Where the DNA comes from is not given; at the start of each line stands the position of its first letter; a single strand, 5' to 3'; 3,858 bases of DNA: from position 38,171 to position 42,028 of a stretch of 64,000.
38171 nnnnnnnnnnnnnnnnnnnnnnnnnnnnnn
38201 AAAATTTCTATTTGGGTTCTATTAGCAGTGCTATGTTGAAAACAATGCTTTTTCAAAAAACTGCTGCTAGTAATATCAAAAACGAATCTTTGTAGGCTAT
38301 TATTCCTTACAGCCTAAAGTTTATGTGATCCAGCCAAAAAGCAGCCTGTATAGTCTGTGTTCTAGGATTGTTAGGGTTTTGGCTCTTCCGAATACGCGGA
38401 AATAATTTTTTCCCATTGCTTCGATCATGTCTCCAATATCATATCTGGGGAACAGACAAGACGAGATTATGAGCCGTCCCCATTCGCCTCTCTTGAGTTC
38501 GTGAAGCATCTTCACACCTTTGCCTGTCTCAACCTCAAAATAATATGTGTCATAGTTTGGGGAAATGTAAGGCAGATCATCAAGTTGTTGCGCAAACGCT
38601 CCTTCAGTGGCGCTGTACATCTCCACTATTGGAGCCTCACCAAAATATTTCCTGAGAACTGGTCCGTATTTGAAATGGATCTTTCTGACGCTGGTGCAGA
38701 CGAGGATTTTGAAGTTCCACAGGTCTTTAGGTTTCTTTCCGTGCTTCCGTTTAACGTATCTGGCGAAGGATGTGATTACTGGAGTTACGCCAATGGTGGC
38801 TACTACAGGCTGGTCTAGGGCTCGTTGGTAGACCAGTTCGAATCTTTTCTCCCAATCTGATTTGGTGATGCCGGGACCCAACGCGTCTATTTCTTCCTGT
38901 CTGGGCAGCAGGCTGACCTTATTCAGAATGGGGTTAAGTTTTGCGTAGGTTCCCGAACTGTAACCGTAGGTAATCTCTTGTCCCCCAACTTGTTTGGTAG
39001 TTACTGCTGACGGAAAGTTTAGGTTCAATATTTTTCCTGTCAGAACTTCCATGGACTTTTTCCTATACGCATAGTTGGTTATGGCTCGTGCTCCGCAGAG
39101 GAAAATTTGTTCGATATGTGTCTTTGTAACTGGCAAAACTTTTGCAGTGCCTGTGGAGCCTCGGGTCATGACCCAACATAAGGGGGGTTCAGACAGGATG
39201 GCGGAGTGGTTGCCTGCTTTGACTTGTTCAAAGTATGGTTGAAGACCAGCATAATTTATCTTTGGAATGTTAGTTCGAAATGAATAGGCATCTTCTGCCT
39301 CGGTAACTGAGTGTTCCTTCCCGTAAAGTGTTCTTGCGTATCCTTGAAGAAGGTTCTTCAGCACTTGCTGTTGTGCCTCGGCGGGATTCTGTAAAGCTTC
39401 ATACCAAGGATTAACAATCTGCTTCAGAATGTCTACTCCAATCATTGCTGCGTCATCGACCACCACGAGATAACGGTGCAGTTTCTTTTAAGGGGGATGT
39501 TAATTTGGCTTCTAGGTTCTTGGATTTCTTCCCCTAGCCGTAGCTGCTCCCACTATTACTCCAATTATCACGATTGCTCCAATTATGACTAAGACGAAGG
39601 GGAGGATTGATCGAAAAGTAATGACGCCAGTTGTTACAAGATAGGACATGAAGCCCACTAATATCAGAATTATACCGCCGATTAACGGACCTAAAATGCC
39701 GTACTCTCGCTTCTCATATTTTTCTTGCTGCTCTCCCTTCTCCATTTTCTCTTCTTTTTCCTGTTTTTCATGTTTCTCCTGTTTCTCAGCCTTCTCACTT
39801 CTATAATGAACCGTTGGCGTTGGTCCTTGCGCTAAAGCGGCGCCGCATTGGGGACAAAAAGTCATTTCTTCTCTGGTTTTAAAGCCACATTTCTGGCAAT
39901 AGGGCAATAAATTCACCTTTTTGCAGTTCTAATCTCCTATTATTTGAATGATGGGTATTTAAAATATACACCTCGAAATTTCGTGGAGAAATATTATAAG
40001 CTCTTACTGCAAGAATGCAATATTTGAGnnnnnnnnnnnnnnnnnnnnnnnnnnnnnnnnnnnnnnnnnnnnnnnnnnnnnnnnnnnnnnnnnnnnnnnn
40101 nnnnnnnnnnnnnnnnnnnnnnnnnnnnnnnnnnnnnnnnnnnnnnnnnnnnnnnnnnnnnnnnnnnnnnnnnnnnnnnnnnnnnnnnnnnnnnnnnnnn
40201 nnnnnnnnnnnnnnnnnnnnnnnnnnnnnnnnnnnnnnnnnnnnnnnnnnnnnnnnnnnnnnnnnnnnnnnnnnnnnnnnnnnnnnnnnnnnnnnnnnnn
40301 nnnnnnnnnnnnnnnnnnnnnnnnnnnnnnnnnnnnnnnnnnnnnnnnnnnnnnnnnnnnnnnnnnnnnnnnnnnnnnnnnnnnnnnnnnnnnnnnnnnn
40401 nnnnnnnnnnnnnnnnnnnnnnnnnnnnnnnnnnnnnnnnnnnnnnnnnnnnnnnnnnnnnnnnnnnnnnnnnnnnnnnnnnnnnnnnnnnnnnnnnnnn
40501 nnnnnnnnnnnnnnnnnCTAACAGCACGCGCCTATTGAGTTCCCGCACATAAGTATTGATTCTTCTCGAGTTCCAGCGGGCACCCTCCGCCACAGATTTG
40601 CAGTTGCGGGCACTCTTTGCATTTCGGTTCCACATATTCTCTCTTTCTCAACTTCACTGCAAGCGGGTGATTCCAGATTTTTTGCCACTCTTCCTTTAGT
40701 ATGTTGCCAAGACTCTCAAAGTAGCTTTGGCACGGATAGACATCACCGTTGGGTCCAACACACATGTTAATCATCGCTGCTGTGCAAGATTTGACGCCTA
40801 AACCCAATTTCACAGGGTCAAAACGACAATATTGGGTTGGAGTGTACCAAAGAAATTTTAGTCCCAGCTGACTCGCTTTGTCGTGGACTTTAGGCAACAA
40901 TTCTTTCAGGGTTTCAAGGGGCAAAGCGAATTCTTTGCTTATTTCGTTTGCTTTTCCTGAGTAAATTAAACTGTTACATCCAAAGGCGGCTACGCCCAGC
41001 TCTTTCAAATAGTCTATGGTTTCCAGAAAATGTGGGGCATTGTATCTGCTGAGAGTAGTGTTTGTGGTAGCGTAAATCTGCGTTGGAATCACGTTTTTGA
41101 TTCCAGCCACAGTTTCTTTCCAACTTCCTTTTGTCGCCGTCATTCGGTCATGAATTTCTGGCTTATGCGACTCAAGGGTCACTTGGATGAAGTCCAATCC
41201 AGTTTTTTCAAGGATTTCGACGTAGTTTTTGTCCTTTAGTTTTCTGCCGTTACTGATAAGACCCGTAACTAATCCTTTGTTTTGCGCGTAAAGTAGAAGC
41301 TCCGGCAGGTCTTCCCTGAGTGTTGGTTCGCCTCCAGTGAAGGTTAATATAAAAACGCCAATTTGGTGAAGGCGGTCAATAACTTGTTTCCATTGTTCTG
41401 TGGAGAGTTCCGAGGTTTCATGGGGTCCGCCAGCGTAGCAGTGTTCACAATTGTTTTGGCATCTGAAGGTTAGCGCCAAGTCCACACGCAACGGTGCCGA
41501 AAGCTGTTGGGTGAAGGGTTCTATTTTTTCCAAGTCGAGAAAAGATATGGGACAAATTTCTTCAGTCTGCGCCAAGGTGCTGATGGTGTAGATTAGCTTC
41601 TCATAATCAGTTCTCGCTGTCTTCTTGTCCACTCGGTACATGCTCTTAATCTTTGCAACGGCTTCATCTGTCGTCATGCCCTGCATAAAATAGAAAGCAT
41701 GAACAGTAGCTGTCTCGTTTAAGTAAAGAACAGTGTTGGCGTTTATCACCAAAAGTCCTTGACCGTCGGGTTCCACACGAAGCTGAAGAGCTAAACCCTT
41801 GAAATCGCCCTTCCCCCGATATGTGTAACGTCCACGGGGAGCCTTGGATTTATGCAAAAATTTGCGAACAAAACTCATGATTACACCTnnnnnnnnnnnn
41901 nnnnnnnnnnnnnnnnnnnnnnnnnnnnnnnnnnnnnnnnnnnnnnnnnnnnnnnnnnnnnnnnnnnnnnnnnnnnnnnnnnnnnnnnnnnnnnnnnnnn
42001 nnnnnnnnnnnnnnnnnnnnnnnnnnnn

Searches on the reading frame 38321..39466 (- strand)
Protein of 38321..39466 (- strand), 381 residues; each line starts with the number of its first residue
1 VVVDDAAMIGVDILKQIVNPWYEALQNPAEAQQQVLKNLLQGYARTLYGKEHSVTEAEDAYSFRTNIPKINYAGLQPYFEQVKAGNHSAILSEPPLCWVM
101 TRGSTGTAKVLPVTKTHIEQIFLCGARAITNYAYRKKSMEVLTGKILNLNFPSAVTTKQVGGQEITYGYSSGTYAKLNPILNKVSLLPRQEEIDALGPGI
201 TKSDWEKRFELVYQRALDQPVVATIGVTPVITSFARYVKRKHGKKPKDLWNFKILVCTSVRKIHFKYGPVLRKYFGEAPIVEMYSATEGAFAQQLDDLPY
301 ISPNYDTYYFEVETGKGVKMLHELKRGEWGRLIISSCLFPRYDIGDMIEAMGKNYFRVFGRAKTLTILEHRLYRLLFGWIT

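Call 57: search_protein_families(library=pfam, proteins=[window:38321-39466:-], max_evalue=0.001)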
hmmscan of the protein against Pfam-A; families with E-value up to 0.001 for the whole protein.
window:38321-39466:- (381 aa): 1 family
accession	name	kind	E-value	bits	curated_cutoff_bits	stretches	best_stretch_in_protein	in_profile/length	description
PF03321.19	GH3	-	1.5e-24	87.2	23.6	1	23-179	7-159/304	GH3 family N-terminal domain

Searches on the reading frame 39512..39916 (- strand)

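Call 57: search_protein_families(library=pfam, proteins=[window:39512-39916:-], max_evalue=0.001)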
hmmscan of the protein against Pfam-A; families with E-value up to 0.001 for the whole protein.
window:39512-39916:- (134 aa): 3 families
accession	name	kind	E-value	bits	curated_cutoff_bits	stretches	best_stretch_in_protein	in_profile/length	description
PF13240.11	Zn_Ribbon_1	-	1.1e-06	28.6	25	1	6-28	1-23/23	zinc-ribbon domain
PF12773.13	DZR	-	0.00036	21.1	27.3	1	7-29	1-23/45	Double zinc ribbon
PF20990.2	DUF2207_C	-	0.00048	20.3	33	1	55-130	115-197/247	Predicted membrane protein (DUF2207) C-terminal domain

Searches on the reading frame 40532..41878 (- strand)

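Call 57: search_protein_families(library=pfam, proteins=[window:40532-41878:-], max_evalue=0.001)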
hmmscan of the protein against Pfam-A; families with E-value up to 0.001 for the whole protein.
window:40532-41878:- (448 aa): 3 families
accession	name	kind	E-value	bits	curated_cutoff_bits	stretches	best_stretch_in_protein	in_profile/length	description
PF04055.27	Radical_SAM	-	2.6e-23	83.4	29.5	1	136-290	3-165/166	Radical SAM superfamily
PF13186.11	SPASM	-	8.4e-11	42.4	21.5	1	365-424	1-67/67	Iron-sulfur cluster-binding domain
PF13353.11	Fer4_12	-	8.3e-05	23.3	22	1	139-225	14-108/137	4Fe-4S single cluster domain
